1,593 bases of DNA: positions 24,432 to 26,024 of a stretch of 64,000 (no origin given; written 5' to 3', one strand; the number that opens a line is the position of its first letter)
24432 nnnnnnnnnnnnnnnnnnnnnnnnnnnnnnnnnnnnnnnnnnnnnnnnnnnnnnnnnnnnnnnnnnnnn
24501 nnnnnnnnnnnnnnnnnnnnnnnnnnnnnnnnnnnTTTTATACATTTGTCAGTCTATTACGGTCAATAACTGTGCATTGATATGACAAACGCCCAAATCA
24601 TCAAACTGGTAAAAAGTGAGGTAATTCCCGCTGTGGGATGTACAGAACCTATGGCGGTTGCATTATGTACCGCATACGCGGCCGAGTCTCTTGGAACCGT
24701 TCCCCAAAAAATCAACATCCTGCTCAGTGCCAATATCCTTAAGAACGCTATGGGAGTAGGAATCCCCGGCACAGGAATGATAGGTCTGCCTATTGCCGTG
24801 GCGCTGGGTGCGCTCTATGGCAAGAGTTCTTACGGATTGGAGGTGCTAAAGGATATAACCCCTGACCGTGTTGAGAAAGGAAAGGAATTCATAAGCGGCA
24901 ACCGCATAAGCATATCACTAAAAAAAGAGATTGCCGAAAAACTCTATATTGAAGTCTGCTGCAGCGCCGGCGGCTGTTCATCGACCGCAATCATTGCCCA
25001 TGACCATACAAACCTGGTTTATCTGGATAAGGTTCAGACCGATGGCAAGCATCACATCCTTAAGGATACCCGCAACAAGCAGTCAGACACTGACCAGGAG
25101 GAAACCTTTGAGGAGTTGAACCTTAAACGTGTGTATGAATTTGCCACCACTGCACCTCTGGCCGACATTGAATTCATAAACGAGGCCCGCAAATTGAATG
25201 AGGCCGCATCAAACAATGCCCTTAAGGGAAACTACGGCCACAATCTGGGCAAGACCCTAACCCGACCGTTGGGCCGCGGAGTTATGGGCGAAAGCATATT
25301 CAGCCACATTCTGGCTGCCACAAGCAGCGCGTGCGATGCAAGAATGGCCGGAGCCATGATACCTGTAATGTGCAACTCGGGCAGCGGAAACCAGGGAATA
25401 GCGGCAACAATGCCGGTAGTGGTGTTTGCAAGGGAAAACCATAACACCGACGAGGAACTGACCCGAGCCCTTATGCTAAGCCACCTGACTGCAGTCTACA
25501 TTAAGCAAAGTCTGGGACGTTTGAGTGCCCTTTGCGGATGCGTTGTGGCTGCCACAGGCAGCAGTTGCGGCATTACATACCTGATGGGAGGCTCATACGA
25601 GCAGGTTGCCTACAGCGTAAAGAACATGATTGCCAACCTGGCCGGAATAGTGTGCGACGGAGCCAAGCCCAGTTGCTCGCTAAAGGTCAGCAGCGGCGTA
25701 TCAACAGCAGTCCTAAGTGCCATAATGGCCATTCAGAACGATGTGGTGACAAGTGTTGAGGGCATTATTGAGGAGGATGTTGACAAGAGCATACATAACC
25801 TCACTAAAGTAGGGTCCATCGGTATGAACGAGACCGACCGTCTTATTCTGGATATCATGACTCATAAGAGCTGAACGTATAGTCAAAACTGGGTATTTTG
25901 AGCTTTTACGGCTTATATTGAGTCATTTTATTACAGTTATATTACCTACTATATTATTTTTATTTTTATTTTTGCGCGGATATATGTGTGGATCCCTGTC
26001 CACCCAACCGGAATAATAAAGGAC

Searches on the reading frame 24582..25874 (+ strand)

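Call 59: search_protein_families(library=pfam, proteins=[window:24582-25874:+], max_evalue=0.001)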
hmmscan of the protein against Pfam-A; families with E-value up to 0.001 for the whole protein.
window:24582-25874:+ (430 aa): 1 family
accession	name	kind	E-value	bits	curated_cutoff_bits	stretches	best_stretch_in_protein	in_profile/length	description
PF03313.21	SDH_alpha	-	1.2e-66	225.5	26.4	1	84-424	2-260/260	Serine dehydratase alpha chain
